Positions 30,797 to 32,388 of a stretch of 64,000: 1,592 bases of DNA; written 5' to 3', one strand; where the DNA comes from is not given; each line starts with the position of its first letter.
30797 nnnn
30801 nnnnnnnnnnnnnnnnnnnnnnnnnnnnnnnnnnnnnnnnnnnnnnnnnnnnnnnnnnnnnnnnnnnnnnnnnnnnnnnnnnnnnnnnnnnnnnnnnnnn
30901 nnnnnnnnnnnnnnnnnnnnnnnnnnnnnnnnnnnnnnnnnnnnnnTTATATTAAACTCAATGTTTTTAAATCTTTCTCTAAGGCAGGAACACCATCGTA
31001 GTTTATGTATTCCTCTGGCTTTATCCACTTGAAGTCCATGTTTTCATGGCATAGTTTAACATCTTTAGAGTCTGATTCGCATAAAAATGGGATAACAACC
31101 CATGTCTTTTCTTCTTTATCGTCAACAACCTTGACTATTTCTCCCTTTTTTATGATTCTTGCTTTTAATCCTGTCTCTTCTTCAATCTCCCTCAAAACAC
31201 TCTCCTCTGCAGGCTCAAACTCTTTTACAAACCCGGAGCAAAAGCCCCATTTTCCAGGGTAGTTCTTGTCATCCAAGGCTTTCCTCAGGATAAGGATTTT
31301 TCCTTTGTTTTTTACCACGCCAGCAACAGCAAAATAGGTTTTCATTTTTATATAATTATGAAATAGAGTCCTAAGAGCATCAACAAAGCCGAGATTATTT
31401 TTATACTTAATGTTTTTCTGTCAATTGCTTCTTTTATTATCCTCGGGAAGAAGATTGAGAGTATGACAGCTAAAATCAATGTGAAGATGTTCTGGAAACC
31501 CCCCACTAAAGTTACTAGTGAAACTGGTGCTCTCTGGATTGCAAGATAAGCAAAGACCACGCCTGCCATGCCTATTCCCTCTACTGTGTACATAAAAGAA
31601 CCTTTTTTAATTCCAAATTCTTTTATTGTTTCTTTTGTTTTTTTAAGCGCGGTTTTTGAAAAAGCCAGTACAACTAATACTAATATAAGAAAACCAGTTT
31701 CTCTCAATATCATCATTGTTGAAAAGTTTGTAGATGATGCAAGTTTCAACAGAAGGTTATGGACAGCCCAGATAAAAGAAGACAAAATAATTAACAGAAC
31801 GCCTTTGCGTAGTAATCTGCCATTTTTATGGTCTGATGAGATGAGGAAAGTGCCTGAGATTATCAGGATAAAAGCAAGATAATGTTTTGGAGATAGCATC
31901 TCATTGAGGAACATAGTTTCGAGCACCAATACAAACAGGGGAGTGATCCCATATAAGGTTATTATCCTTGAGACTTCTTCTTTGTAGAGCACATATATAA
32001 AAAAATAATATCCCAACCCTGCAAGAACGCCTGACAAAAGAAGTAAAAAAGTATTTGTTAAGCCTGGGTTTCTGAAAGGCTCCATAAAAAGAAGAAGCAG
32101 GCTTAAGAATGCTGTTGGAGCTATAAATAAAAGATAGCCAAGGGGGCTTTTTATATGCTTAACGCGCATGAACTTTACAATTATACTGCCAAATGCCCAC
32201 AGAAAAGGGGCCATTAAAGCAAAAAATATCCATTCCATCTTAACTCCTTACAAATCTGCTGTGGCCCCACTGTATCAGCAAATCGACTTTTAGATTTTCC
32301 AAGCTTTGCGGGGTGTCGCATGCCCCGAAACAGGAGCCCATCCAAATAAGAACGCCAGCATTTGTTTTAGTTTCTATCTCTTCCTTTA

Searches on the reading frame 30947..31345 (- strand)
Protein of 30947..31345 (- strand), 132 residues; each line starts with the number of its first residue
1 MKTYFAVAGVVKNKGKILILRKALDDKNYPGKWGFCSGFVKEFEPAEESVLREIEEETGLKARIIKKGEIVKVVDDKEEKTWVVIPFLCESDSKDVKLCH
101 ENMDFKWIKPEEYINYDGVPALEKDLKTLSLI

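Call 79: search_protein_families(library=pfam, proteins=[window:30947-31345:-], max_evalue=0.001)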
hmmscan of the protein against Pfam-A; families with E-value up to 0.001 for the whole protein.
window:30947-31345:- (132 aa): 1 family
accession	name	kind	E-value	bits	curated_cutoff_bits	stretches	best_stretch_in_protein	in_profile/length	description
PF00293.34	NUDIX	-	2.2e-16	60.5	21.1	1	6-113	5-118/134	NUDIX domain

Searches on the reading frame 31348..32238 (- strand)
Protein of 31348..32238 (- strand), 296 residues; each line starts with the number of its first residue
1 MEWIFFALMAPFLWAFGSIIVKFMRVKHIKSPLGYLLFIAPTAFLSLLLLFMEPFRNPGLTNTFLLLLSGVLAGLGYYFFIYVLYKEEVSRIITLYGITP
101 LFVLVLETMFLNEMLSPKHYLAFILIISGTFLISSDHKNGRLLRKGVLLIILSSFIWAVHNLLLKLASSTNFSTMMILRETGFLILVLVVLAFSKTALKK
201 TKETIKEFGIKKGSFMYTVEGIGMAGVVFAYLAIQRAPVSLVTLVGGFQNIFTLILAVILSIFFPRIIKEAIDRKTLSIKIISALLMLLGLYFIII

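Call 11: search_protein_families(library=pfam, proteins=[window:31348-32238:-], max_evalue=0.001)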
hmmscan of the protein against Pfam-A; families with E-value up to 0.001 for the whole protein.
window:31348-32238:- (296 aa): 1 family
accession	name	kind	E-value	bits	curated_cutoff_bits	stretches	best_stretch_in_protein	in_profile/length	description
PF00892.27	EamA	-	3.7e-21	76.3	28.2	2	3-134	3-134/135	EamA-like transporter family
